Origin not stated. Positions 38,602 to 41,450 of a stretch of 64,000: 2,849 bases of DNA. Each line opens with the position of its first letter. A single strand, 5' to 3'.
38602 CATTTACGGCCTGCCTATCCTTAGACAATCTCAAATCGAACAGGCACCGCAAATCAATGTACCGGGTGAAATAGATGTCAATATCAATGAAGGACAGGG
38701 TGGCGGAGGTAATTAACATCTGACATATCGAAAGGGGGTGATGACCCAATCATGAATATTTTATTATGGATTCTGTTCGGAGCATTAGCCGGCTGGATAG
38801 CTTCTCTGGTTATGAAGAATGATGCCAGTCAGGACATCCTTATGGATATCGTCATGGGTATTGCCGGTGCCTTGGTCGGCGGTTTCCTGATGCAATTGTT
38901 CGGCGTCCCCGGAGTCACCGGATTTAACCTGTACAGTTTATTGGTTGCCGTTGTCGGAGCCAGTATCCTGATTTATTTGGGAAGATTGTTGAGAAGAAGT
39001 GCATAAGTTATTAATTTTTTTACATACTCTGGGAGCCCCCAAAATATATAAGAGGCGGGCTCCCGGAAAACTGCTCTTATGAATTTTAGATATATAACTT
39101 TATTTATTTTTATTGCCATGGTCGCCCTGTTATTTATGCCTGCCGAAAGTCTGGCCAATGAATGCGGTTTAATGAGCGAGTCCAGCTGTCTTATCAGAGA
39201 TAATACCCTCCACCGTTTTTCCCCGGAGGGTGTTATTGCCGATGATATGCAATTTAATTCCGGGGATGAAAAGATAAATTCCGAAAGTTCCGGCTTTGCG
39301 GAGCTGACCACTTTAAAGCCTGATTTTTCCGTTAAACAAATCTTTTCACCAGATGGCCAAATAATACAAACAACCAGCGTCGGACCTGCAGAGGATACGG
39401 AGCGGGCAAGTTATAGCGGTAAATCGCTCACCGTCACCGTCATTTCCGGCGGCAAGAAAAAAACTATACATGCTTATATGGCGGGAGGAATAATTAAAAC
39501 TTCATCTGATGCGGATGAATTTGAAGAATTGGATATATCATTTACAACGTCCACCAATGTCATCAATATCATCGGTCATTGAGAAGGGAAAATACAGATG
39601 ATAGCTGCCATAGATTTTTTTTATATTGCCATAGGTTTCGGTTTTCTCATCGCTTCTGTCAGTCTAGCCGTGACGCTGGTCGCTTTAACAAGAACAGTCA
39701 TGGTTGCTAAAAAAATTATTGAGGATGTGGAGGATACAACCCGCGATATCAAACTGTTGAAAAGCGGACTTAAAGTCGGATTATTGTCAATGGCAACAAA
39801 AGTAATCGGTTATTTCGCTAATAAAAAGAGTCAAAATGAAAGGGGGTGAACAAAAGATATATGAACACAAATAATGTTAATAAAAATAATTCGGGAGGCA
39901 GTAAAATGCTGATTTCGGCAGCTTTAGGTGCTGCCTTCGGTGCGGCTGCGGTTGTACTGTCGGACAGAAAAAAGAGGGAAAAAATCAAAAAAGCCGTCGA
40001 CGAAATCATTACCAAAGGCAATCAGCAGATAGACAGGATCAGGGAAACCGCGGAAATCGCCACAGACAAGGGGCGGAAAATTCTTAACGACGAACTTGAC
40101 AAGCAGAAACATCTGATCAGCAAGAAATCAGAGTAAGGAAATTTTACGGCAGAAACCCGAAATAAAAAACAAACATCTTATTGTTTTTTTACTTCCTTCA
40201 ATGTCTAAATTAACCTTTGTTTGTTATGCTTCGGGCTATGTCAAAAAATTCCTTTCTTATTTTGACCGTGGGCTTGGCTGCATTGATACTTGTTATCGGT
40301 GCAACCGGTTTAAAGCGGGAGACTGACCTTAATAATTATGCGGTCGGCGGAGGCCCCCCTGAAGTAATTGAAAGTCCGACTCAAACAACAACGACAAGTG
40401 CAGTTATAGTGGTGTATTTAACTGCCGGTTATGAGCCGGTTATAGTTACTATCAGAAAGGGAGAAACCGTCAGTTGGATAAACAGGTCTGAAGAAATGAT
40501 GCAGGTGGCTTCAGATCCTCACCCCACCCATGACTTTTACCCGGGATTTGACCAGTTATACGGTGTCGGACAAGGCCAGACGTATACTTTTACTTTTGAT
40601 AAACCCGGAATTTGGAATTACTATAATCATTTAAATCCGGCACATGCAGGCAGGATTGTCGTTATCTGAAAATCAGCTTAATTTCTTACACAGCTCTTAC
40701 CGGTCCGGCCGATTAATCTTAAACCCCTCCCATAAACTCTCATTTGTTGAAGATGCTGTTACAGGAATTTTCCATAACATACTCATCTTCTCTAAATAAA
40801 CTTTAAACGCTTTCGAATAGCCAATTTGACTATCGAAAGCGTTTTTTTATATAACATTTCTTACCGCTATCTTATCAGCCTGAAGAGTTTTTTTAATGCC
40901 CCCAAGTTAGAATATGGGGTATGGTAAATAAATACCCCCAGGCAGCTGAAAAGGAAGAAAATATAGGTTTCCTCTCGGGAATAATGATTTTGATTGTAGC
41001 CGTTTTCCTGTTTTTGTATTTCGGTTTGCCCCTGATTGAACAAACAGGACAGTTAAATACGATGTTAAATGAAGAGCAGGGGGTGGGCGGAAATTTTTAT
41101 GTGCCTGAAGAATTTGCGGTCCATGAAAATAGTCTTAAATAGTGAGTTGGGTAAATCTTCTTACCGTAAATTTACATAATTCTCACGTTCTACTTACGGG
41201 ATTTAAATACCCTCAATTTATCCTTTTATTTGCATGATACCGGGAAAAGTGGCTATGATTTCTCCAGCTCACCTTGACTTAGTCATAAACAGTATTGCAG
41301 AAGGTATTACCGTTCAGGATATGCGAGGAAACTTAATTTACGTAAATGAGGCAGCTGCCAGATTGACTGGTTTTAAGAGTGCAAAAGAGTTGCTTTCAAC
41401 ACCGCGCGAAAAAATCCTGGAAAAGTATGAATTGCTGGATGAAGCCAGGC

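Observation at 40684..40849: Promoter-like repeat plus intrinsic terminator enclosing a ~110-nt unit: candidate sRNA or micro-protein gene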

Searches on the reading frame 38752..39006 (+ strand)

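Call 8: search_protein_families(library=pfam, proteins=[window:38752-39006:+], max_evalue=0.01)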
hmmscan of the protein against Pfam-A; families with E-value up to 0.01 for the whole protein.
window:38752-39006:+ (84 aa): 1 family
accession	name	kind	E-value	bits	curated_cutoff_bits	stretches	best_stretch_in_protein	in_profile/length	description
PF04226.18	Transgly_assoc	-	4.6e-14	52.8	25.3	1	33-82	1-49/49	Transglycosylase associated protein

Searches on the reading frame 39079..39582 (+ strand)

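Call 8: search_protein_families(library=pfam, proteins=[window:39079-39582:+], max_evalue=0.01)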
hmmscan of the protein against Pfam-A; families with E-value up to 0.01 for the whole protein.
window:39079-39582:+ (167 aa): 1 family
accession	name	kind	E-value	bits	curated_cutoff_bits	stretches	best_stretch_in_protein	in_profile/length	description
PF10584.14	Proteasome_A_N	-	0.0015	18.6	27.7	0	88-97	7-16/23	Proteasome subunit A N-terminal signature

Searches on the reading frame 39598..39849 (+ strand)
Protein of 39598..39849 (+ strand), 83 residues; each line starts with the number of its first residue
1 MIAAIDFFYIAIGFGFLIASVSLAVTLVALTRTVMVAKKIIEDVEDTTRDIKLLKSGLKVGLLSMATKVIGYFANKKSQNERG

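Call 8: search_protein_families(library=pfam, proteins=[window:39598-39849:+], max_evalue=0.01)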
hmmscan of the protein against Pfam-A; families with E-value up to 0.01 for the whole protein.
window:39598-39849:+ (83 aa): 1 family
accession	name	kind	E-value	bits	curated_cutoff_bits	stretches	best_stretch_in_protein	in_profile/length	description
PF06103.16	DUF948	-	0.0055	17.3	37.2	1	12-51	6-45/89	Bacterial protein of unknown function (DUF948)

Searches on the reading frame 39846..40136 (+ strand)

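Call 8: search_protein_families(library=pfam, proteins=[window:39846-40136:+], max_evalue=0.01)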
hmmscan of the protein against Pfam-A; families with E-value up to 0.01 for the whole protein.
window:39846-40136:+ (96 aa): 1 family
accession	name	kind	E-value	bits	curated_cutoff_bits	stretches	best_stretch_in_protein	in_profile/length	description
PF12732.12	YtxH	-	0.00016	22.5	37.5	1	23-76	2-59/71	YtxH-like protein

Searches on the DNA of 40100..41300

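Call 21: search_rna_families(source=window, start=40100, end=41300, threshold=evalue, max_evalue=10)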
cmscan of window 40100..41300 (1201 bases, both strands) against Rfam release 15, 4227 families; matches with E-value up to 10: 3.
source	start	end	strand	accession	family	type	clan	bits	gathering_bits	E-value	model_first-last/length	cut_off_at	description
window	40628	40671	-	RF01359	CRISPR-DR46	Gene; CRISPR;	-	23.6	50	0.6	1-38/38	no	CRISPR RNA direct repeat element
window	40136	40191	+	RF00116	C0465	Gene; sRNA;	-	18.5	40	2.2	1-78/78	no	C0465 RNA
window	41026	41090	+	RF00317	snoZ163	Gene; snRNA; snoRNA; CD-box;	-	15.2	39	5.1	1-90/90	no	Small nucleolar RNA Z163/Z177 family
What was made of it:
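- On Any Rfam RNA family: Call 21: within 40100-41300 at E <= 10 there were only three chance-level hits, none overlapping 40740-40849.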

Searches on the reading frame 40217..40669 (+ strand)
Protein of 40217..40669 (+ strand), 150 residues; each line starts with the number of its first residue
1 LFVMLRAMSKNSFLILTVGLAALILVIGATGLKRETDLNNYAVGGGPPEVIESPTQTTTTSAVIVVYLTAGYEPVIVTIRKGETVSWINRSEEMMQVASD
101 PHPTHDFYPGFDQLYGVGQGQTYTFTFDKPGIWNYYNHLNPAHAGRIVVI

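Call 8: search_protein_families(library=pfam, proteins=[window:40217-40669:+], max_evalue=0.01)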
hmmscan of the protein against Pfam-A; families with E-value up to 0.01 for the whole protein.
window:40217-40669:+ (150 aa): 3 families
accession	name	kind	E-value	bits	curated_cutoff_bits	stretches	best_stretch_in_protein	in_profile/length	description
PF00127.26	Copper-bind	-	0.0012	19.7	21.2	1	72-145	14-89/99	Copper binding proteins, plastocyanin/azurin family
PF07731.20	Cu-oxidase_2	-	0.0039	17.4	20.4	0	118-144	98-123/137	Multicopper oxidase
PF13473.12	Cupredoxin_1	-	0.0055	17.1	27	1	53-149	13-104/104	Cupredoxin-like domain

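Call 11: find_encoding_contigs(protein=window:40217-40669:+, flank=10000, max_places=10)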
Protein window:40217-40669:+ (150 aa): no gene with exactly this product is on record in the collection.

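Call 16: find_homologous_proteins(query=window:40226-40669:+, max_evalue=0.00001)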
Query window:40226-40669:+ (147 aa): 3 proteins with E <= 0.00001 among 59 candidates.
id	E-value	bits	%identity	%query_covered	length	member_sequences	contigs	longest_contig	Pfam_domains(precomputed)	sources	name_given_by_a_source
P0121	8.9e-87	306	100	93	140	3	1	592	-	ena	-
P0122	2.4e-18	84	49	61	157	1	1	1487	-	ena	-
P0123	1.5e-13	69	37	65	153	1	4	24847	-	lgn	-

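Call 17: find_encoding_contigs(protein=P0123, flank=8000, max_places=6)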
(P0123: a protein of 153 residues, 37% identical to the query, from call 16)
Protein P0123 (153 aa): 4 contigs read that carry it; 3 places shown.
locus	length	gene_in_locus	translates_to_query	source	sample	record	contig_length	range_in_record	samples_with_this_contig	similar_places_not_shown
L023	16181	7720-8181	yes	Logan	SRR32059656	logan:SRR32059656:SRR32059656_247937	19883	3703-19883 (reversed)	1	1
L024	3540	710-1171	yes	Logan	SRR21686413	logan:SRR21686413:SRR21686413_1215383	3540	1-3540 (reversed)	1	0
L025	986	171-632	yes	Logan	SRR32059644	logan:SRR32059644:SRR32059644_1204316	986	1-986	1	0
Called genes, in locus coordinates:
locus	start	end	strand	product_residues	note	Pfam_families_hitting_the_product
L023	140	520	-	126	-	PF00072:Response_reg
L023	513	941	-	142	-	PF00072:Response_reg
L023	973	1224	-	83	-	-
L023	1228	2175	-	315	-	-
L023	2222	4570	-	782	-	PF02743:dCache_1, PF00672:HAMP, PF00989:PAS, PF08448:PAS_4, PF13426:PAS_9, PF00512:HisKA, PF02518:HATPase_c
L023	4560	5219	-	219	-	-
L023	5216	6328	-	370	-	PF08447:PAS_3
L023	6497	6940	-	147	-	PF07963:N_methyl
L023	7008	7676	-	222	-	-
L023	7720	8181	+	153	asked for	-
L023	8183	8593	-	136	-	-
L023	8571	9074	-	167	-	PF07963:N_methyl (weak)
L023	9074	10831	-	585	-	-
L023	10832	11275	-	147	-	PF07963:N_methyl (faint)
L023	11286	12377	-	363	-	PF00482:T2SSF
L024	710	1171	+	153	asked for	-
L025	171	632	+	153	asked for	-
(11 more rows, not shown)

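Call 18: find_encoding_contigs(protein=P0122, flank=3000, max_places=4)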
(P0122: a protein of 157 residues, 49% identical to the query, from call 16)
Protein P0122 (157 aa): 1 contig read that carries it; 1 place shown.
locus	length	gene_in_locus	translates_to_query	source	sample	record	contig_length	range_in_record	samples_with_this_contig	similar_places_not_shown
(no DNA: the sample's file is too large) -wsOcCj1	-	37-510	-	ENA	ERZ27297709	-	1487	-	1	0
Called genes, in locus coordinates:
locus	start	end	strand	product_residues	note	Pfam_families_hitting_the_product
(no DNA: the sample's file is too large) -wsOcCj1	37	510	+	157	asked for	-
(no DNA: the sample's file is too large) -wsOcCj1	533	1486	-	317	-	?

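Call 32: find_encoding_contigs(protein=P0121, flank=3000, max_places=5)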
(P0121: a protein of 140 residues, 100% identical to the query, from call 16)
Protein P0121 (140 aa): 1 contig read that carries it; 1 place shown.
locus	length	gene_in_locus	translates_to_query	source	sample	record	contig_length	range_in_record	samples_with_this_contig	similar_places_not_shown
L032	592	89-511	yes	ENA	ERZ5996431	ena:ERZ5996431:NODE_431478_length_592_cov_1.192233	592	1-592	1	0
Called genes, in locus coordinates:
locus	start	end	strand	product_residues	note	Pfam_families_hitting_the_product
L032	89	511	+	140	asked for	-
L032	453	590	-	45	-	?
